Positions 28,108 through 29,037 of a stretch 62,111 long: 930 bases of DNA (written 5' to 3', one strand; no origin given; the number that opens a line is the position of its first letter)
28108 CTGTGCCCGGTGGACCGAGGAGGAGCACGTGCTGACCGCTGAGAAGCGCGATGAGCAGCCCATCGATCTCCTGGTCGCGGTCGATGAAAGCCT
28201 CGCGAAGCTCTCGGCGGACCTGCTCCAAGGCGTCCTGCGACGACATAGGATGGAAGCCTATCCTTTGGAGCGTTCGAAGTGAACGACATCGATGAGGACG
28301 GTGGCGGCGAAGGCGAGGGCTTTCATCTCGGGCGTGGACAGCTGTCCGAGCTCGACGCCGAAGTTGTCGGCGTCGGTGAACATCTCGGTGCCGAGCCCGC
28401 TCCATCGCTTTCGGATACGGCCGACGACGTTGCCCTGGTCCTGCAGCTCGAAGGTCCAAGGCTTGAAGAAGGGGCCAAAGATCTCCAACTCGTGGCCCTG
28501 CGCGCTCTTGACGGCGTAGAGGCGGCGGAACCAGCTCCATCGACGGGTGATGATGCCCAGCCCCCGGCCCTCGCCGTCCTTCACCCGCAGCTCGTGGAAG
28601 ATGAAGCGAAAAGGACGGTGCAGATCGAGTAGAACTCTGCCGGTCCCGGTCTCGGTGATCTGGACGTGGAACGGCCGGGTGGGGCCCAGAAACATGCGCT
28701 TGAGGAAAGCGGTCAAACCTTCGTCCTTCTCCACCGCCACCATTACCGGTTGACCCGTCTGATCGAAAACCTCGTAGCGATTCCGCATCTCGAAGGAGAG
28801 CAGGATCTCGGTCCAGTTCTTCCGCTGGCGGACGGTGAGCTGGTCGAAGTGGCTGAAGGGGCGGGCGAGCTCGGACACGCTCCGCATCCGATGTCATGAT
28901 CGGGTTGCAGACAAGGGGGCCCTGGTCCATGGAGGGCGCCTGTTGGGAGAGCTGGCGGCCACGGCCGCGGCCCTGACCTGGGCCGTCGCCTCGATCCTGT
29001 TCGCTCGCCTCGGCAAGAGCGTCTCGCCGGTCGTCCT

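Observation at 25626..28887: Bacterial PLSCR-type scramblase homolog in a tight operon with a RavA-like AAA+ ATPase and a ViaA-like VWA protein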

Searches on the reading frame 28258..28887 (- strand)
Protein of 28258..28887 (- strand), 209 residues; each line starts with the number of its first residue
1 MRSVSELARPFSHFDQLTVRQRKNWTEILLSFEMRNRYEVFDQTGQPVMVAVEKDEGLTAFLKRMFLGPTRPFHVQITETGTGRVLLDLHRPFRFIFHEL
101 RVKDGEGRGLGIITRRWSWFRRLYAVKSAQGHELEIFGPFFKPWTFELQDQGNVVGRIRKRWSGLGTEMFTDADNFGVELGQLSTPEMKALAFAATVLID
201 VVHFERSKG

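Call 3: search_protein_families(library=pfam, proteins=[window:28258-28887:-], max_evalue=0.01)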
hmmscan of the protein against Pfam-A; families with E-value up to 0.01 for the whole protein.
window:28258-28887:- (209 aa): 1 family
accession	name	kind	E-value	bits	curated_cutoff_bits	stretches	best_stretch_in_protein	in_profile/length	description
PF03803.21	Scramblase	-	4.4e-45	154.2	25.4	1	10-206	17-221/221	Scramblase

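Call 5: search_protein_families(library=ncbifam, proteins=[window:28258-28887:-], max_evalue=0.01)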
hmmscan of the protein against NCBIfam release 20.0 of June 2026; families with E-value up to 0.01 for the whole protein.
window:28258-28887:- (209 aa): 0 families

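Call 6: search_protein_families(library=padloc, proteins=[window:28258-28887:-], max_evalue=0.01)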
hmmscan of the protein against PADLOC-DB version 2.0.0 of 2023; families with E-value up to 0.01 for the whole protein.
window:28258-28887:- (209 aa): 0 families

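Call 8: find_homologous_proteins(query=window:28258-28887:-, max_evalue=0.00001)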
Query window:28258-28887:- (209 aa): 486 proteins with E <= 0.00001 among 604 candidates; the best 120 are listed.
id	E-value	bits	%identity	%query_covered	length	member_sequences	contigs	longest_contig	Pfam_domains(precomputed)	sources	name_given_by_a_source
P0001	1.8e-137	474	100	100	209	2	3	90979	PF04525.20,PF03803.22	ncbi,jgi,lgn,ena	jgi:uncharacterized protein YxjI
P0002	3.5e-117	407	86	99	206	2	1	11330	PF04525.20,PF03803.22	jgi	-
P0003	7.5e-110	383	82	98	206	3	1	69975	PF04525.20,PF03803.22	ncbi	ncbi:MAG: phospholipid scramblase-related protein [Myxococcota bacterium]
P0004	2.4e-88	313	69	98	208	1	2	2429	PF04525.20,PF03803.22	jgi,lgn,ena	-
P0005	6.9e-84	299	64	98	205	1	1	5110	PF04525.20,PF03803.22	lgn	-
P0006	2.5e-81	290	64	97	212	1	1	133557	PF04525.20,PF03803.22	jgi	jgi:uncharacterized protein YxjI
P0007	5.3e-79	283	62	97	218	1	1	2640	PF04525.20,PF03803.22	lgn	-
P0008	2.6e-78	280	58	98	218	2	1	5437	PF04525.20,PF03803.22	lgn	-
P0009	7.0e-78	279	59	98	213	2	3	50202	PF04525.20,PF03803.22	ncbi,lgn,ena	-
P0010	1.0e-77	278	62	99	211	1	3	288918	PF03803.22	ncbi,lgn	ncbi:MAG: phospholipid scramblase-related protein [Myxococcota bacterium]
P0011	4.3e-77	276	60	99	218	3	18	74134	PF04525.20,PF03803.22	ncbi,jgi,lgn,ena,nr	ncbi:MAG TPA: phospholipid scramblase-related protein [Pseudomonadota bacterium]|jgi:uncharacterized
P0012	8.0e-77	275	58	97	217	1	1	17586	PF04525.20,PF03803.22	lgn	-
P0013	1.4e-76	275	60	99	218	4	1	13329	PF04525.20,PF03803.22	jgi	jgi:uncharacterized protein YxjI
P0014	2.1e-76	274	61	97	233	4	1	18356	PF04525.20,PF03803.22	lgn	-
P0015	2.1e-76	274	60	97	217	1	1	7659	PF04525.20,PF03803.22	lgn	-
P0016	3.9e-76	273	60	99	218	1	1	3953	PF03803.22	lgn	-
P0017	1.0e-75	272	59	97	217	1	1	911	PF04525.20,PF03803.22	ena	-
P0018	1.3e-75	271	58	99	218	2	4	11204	PF04525.20,PF03803.22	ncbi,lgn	-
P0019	1.6e-75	271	56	99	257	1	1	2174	PF04525.20,PF03803.22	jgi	jgi:uncharacterized protein YxjI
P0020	4.1e-75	270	55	97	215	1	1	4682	PF04525.20,PF03803.22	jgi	jgi:uncharacterized protein YxjI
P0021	4.2e-75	270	58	98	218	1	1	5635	PF04525.20,PF03803.22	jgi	jgi:uncharacterized protein YxjI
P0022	5.0e-75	270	60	98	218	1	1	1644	PF03803.22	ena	-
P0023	8.3e-75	269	61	95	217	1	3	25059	PF04525.20,PF03803.22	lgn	-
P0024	8.7e-75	269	60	98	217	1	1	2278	PF03803.22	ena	-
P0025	1.1e-74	269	60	98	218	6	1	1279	PF03803.22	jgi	-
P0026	1.4e-74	268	60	98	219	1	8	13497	PF03803.22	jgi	jgi:uncharacterized protein YxjI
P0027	2.0e-74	268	60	98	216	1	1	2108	PF03803.22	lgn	-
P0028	2.1e-74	268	57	99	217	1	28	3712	PF04525.20,PF03803.22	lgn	-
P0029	3.6e-74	267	59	99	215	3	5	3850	PF04525.20,PF03803.22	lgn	-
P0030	3.7e-74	267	58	98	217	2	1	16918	PF04525.20,PF03803.22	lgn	-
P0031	6.0e-74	266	62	95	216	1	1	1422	PF03803.22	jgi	jgi:uncharacterized protein YxjI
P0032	7.1e-74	266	57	98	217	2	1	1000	PF04525.20,PF03803.22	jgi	-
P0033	7.7e-74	266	56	99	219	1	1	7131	PF04525.20,PF03803.22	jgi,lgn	jgi:uncharacterized protein YxjI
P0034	8.9e-74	266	59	98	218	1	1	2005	PF03803.22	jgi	jgi:uncharacterized protein YxjI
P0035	9.1e-74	265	57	99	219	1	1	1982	PF04525.20,PF03803.22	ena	-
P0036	1.2e-73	265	59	98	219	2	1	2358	PF03803.22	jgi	jgi:uncharacterized protein YxjI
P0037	1.4e-73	265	57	98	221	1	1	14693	PF04525.20,PF03803.22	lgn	-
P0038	1.4e-73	265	57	99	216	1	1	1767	PF04525.20,PF03803.22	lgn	-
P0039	1.5e-73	265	57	95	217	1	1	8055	PF04525.20,PF03803.22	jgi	jgi:uncharacterized protein YxjI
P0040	2.0e-73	264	56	100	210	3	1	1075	PF04525.20,PF03803.22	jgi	jgi:uncharacterized protein YxjI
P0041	2.1e-73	264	59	98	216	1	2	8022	PF04525.20,PF03803.22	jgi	jgi:uncharacterized protein YxjI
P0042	2.4e-73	264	58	97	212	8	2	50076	PF04525.20,PF03803.22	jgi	jgi:uncharacterized protein YxjI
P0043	2.7e-73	264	56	95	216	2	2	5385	PF04525.20,PF03803.22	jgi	jgi:uncharacterized protein YxjI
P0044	3.0e-73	264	57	98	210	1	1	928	PF04525.20,PF03803.22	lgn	-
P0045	3.8e-73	263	59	98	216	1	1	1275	PF03803.22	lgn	-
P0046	4.6e-73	263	56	99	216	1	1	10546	PF03803.22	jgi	jgi:uncharacterized protein YxjI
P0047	4.9e-73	263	59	98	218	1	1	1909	PF03803.22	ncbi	ncbi:MAG TPA: phospholipid scramblase-related protein [Polyangia bacterium]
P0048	5.3e-73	263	56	97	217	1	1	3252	PF04525.20,PF03803.22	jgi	jgi:uncharacterized protein YxjI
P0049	5.3e-73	263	60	98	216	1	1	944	PF04525.20,PF03803.22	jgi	jgi:uncharacterized protein YxjI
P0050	5.4e-73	263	57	98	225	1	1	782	PF04525.20,PF03803.22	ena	-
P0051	6.6e-73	263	59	99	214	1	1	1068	PF03803.22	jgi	jgi:hypothetical protein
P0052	1.1e-72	262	56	97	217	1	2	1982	PF04525.20,PF03803.22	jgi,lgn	jgi:uncharacterized protein YxjI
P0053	1.4e-72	262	58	98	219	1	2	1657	PF03803.22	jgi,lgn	jgi:uncharacterized protein YxjI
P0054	1.8e-72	261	56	96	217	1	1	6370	PF04525.20,PF03803.22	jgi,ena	-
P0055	2.1e-72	261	59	98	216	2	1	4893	PF03803.22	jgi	jgi:uncharacterized protein YxjI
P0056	2.2e-72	261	57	95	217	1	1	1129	PF04525.20,PF03803.22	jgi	jgi:uncharacterized protein YxjI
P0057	3.3e-72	260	59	98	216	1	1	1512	PF03803.22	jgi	jgi:uncharacterized protein YxjI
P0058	3.7e-72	260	55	100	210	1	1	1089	PF04525.20,PF03803.22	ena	-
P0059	3.9e-72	260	59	99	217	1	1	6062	PF03803.22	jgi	jgi:uncharacterized protein YxjI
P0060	4.3e-72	260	57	98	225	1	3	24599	PF04525.20,PF03803.22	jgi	jgi:uncharacterized protein YxjI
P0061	4.5e-72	260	59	98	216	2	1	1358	PF04525.20,PF03803.22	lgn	-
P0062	5.1e-72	260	54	100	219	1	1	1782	PF04525.20,PF03803.22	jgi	jgi:uncharacterized protein YxjI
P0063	5.6e-72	260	57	98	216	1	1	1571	PF03803.22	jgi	jgi:uncharacterized protein YxjI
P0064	5.7e-72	260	56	98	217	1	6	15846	PF04525.20,PF03803.22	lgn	-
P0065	6.0e-72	260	58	97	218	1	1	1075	PF03803.22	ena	-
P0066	7.5e-72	259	56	99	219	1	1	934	PF04525.20,PF03803.22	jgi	jgi:uncharacterized protein YxjI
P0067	7.6e-72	259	59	97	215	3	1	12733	PF03803.22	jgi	jgi:uncharacterized protein YxjI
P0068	8.4e-72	259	60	97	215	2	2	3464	PF03803.22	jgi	jgi:uncharacterized protein YxjI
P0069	8.8e-72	259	57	98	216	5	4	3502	PF03803.22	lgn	-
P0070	9.8e-72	259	57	98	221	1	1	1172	PF04525.20,PF03803.22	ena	-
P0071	1.0e-71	259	53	97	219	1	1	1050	PF03803.22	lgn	-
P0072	1.2e-71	259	57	99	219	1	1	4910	PF03803.22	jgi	jgi:uncharacterized protein YxjI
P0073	1.3e-71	258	57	97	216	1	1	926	PF03803.22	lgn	-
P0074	1.4e-71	258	57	98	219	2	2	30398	PF03803.22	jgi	jgi:uncharacterized protein YxjI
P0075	1.4e-71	258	56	99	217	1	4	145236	PF04525.20,PF03803.22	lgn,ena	-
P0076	1.5e-71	258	57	98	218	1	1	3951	PF03803.22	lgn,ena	-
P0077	1.5e-71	258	56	95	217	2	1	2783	PF04525.20,PF03803.22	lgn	-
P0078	1.6e-71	258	54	98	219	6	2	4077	PF04525.20,PF03803.22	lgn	-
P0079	1.7e-71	258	57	95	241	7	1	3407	PF04525.20,PF03803.22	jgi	-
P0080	1.8e-71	258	59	98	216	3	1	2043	PF04525.20,PF03803.22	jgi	jgi:uncharacterized protein YxjI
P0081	1.9e-71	258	57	98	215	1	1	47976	PF03803.22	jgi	jgi:uncharacterized protein YxjI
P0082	2.0e-71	258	58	97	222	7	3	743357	PF03803.22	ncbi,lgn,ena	-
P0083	2.0e-71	258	58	98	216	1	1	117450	PF03803.22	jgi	jgi:uncharacterized protein YxjI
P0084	2.1e-71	258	56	97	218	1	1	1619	PF04525.20,PF03803.22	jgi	-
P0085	2.5e-71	258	59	98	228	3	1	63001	PF03803.22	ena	-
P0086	2.5e-71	258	51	99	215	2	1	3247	PF04525.20,PF03803.22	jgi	jgi:uncharacterized protein YxjI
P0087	2.6e-71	257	58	100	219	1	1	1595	PF04525.20,PF03803.22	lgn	-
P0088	2.8e-71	257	59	98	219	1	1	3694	PF03803.22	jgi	jgi:uncharacterized protein YxjI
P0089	3.4e-71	257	57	99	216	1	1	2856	PF04525.20,PF03803.22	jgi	jgi:uncharacterized protein YxjI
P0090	3.5e-71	257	55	99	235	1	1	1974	PF04525.20,PF03803.22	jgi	jgi:uncharacterized protein YxjI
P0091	3.7e-71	257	57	95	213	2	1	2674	PF04525.20,PF03803.22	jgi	-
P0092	3.8e-71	257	58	98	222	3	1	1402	PF04525.20,PF03803.22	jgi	-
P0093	3.9e-71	257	57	98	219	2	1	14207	PF03803.22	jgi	jgi:uncharacterized protein YxjI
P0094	3.9e-71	257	57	98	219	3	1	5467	PF04525.20,PF03803.22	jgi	jgi:uncharacterized protein YxjI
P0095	3.9e-71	257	58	98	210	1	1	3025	PF03803.22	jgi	jgi:uncharacterized protein YxjI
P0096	4.2e-71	257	57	98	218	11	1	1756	PF03803.22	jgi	jgi:uncharacterized protein YxjI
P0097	5.6e-71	256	55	99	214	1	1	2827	PF04525.20,PF03803.22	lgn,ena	-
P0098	5.7e-71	256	55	100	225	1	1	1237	PF04525.20,PF03803.22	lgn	-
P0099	6.1e-71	256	56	98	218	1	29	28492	PF04525.20,PF03803.22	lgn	-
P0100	6.3e-71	256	57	97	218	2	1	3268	PF04525.20,PF03803.22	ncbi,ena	-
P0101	6.5e-71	256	56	99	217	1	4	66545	PF04525.20,PF03803.22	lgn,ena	-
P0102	6.7e-71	256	56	98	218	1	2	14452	PF04525.20,PF03803.22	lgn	-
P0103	6.8e-71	256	56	99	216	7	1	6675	PF04525.20,PF03803.22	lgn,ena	-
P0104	6.9e-71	256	59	95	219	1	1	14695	PF04525.20,PF03803.22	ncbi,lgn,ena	-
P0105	7.4e-71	256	56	95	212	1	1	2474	PF04525.20,PF03803.22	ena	-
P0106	7.5e-71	256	56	99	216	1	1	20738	PF04525.20,PF03803.22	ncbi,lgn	-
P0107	1.0e-70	256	56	98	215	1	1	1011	PF03803.22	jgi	jgi:uncharacterized protein YxjI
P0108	1.1e-70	255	58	97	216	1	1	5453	PF04525.20,PF03803.22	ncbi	-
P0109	1.2e-70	255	58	97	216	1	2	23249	PF03803.22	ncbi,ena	-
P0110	1.5e-70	255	54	100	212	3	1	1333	PF04525.20,PF03803.22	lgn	-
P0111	1.6e-70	255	57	95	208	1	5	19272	PF04525.20,PF03803.22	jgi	jgi:uncharacterized protein YxjI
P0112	1.6e-70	255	56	98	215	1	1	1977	PF04525.20,PF03803.22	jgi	jgi:uncharacterized protein YxjI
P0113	1.7e-70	255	57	98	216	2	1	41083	PF03803.22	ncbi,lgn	-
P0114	1.7e-70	255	60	97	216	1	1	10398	PF03803.22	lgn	-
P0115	1.8e-70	255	58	95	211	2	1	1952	PF04525.20,PF03803.22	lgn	-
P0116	1.9e-70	255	58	98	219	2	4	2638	PF03803.22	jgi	jgi:uncharacterized protein YxjI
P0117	1.9e-70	255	55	95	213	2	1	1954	PF04525.20,PF03803.22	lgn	-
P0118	2.3e-70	254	57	98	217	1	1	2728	PF03803.22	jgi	jgi:uncharacterized protein YxjI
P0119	2.5e-70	254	56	98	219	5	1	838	PF04525.20,PF03803.22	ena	-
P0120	2.8e-70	254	56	100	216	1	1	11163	PF03803.22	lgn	-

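Call 9: find_related_loci(query=window:28258-28887:-, collection=genome_contigs, flank=6000)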
Query window:28258-28887:- (209 aa) in genome_contigs; peptide patterns used: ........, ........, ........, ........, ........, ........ (x = any residue, [..] = any of these).
155 stretches matched a pattern; 32 encode a relative of the query (tblastn E <= 1e-3); 32 distinct loci.
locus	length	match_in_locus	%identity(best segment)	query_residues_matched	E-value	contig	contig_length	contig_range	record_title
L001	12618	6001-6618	82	4-209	3e-114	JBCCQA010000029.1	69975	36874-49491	MAG: Myxococcota bacterium isolate P01_D01_bin.141 k141_316463_length_69975_cov_32.1861, whole genome shotgun sequence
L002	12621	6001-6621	62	3-208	2e-82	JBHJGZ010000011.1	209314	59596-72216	MAG: Myxococcota bacterium isolate sb_S8C902_1 S8Ck141_915650, whole genome shotgun sequence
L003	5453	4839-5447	58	7-209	6e-75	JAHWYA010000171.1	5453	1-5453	MAG: Anaeromyxobacter sp. isolate CR_Sed_300A_bin.3 scaffold_2028, whole genome shotgun sequence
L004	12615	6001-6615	57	6-209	2e-65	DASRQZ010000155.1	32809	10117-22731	MAG TPA_asm: Polyangia bacterium isolate SMAG_U4460 k141_2318393, whole genome shotgun sequence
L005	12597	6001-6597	58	11-208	3e-65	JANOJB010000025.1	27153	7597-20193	MAG: Pseudomonadota bacterium isolate SOY_63_concoct_362_sub SOY_63_k141_4052294, whole genome shotgun sequence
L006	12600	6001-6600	50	11-209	3e-59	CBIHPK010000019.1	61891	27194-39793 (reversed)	MAG TPA_asm: uncultured Myxococcaceae bacterium isolate SRR18156209_binner13_Refined_17 genome assembly, contig: ERZ2733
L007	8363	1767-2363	49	11-208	1e-57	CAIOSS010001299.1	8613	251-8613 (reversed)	MAG: uncultured delta proteobacterium isolate Loclat_bin-08890 genome assembly, contig: bin-08890:1299/1467, whole genom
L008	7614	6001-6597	48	11-208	3e-55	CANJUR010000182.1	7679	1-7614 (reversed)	MAG: Deltaproteobacteria bacterium isolate RH-26jul17-416 genome assembly, contig: RH-26jul17-C26267, whole genome shotg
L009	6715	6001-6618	47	1-206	1e-54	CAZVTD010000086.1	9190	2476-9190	MAG TPA_asm: uncultured Planctomycetota bacterium isolate SRP167436_co1_127 genome assembly, contig: NODE_12663_length_9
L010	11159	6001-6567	51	17-205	4e-54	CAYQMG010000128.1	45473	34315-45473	MAG TPA_asm: uncultured Gammaproteobacteria bacterium isolate binchicken_co219_296 genome assembly, contig: k141_1343770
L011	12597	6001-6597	51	11-208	3e-52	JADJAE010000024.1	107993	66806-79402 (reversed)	MAG: Deltaproteobacteria bacterium isolate AalW_18-Q3-R10-53_BATAC.29 tig00020396-10-1082780, whole genome shotgun seque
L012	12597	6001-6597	48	11-208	5e-52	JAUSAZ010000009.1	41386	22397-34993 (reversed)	MAG: Myxococcales bacterium isolate E6_metabat.bin.30 E6_k141_73541, whole genome shotgun sequence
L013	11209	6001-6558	49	17-206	6e-52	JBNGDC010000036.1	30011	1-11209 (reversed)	MAG: Phycisphaerae bacterium isolate E05-017 bin55.fa-36, whole genome shotgun sequence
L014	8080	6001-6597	48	11-208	2e-51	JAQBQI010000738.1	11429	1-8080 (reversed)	MAG: Myxococcaceae bacterium isolate RYN_369 scaffold_1018332, whole genome shotgun sequence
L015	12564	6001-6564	47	17-207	6e-51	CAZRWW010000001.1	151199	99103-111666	MAG TPA_asm: uncultured bacterium isolate binchicken_co7_194 genome assembly, contig: NODE_151_length_151199_cov_7.38599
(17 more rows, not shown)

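Call 11: find_encoding_contigs(protein=P0001, flank=10000, max_places=3)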
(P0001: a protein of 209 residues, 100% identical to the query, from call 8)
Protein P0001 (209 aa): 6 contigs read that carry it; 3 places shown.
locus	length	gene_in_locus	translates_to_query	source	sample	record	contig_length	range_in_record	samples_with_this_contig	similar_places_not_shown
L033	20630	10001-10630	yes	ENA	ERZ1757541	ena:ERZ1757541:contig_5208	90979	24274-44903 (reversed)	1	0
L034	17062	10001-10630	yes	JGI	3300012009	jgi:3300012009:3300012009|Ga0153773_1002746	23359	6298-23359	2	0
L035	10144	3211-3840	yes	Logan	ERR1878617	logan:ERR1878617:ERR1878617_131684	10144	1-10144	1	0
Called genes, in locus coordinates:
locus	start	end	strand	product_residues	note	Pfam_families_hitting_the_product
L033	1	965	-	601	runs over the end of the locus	PF00034:Cytochrom_C (faint)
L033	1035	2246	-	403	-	-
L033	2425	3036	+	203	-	PF13618:Gluconate_2-dh3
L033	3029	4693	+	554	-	PF00732:GMC_oxred_N, PF05199:GMC_oxred_C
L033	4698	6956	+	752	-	-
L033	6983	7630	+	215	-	PF04264:YceI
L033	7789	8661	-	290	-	-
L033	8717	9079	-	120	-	-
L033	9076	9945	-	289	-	PF00892:EamA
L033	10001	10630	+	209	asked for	PF03803:Scramblase, PF04525:LOR (weak)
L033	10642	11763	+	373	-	PF20030:bpMoxR, PF01078:Mg_chelatase (faint), PF13191:AAA_16 (weak), PF00004:AAA, PF07728:AAA_5, PF17868:AAA_lid_8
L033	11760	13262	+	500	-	PF05762:VWA_CoxE (faint), PF13519:VWA_2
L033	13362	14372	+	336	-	PF00561:Abhydrolase_1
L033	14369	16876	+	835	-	PF00696:AA_kinase, PF22468:ACT_9, PF03447:NAD_binding_3, PF00742:Homoserine_dh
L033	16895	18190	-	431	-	PF01053:Cys_Met_Meta_PP, PF01212:Beta_elim_lyase (weak), PF00266:Aminotran_5 (weak)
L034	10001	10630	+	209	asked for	PF03803:Scramblase, PF04525:LOR (weak)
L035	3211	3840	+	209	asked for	PF03803:Scramblase, PF04525:LOR (weak)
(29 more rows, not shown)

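Call 12: find_encoding_contigs(protein=P0006, flank=8000, max_places=2)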
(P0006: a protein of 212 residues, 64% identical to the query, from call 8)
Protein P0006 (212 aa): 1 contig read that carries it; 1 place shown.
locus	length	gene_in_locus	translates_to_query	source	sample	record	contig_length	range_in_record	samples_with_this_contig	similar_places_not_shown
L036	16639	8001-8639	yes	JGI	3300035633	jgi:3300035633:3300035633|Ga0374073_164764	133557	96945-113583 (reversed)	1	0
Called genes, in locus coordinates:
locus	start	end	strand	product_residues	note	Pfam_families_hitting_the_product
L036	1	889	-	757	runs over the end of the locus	-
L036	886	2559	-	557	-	PF00732:GMC_oxred_N, PF05199:GMC_oxred_C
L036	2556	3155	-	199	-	PF13618:Gluconate_2-dh3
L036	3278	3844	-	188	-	-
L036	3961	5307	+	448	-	PF00939:Na_sulph_symp, PF03600:CitMHS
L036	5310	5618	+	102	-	-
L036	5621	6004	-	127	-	-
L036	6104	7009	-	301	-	-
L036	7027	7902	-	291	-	PF00892:EamA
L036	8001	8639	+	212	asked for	PF03803:Scramblase, PF04525:LOR (faint)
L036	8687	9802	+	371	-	PF20030:bpMoxR, PF00004:AAA, PF07726:AAA_3, PF07728:AAA_5, PF17868:AAA_lid_8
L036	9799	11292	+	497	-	PF05762:VWA_CoxE (weak), PF00092:VWA (weak), PF13519:VWA_2 (weak)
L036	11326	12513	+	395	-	PF00561:Abhydrolase_1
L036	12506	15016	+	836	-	PF00696:AA_kinase, PF13840:ACT_7 (faint), PF22468:ACT_9, PF03447:NAD_binding_3, PF00742:Homoserine_dh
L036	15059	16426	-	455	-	PF00291:PALP, PF00571:CBS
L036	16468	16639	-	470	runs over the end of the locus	PF09423:PhoD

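Call 23: find_encoding_contigs(protein=P0011, flank=6000, max_places=2)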
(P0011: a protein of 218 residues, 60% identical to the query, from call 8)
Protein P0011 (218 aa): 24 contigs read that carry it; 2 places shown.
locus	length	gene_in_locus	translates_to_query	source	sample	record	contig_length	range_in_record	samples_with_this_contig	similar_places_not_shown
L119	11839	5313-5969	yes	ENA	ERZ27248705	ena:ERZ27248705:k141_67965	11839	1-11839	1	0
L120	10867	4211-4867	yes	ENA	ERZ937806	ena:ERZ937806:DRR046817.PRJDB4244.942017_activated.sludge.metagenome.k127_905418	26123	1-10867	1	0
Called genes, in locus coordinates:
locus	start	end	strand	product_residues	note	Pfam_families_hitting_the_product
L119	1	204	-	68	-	?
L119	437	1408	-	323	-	-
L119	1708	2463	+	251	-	PF00589:Phage_integrase (weak)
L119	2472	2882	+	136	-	-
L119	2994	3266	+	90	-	-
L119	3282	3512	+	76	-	-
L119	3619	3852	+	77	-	-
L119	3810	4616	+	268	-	-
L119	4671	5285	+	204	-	-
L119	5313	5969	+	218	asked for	PF03803:Scramblase, PF04525:LOR (weak)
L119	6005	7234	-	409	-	PF05426:Alginate_lyase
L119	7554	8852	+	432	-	PF01270:Glyco_hydro_8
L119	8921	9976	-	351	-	PF00589:Phage_integrase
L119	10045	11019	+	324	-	-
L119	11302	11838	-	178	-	?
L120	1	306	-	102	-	?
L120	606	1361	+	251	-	PF00589:Phage_integrase (weak)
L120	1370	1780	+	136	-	-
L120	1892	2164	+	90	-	-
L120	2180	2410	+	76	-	-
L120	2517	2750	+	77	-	-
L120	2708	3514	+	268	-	-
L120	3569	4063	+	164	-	-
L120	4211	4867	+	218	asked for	PF03803:Scramblase, PF04525:LOR (weak)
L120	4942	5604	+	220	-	PF00440:TetR_N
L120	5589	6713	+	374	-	PF01266:DAO (weak), PF01494:FAD_binding_3, PF07992:Pyr_redox_2 (weak), PF13450:NAD_binding_8 (faint)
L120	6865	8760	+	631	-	-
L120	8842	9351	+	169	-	-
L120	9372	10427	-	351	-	PF00589:Phage_integrase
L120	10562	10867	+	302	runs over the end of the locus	-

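Call 24: find_encoding_contigs(protein=P0009, flank=6000, max_places=1)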
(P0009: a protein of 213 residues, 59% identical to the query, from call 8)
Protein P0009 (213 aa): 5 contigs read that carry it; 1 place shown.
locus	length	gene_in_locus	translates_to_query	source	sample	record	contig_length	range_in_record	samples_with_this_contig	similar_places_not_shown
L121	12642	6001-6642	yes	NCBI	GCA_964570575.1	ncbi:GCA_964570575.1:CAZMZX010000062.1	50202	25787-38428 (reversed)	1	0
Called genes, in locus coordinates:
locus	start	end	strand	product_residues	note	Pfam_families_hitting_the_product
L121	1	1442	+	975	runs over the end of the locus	-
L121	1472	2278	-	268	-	-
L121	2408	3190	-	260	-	PF13085:Fer2_3, PF13187:Fer4_9 (faint), PF13534:Fer4_17 (faint), PF12837:Fer4_6 (weak), PF13237:Fer4_10, PF12838:Fer4_7 (weak), PF13183:Fer4_8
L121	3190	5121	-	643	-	PF00890:FAD_binding_2, PF02910:Succ_DH_flav_C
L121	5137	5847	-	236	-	PF01127:Sdh_cyt (faint)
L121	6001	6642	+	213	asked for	PF03803:Scramblase, PF04525:LOR (weak)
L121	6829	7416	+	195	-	-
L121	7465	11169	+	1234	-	PF00069:Pkinase, PF07714:PK_Tyr_Ser-Thr, PF13191:AAA_16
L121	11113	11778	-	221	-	PF01370:Epimerase (weak), PF05368:NmrA (weak), PF13460:NAD_binding_10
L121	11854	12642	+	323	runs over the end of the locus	PF00126:HTH_1, PF03466:LysR_substrate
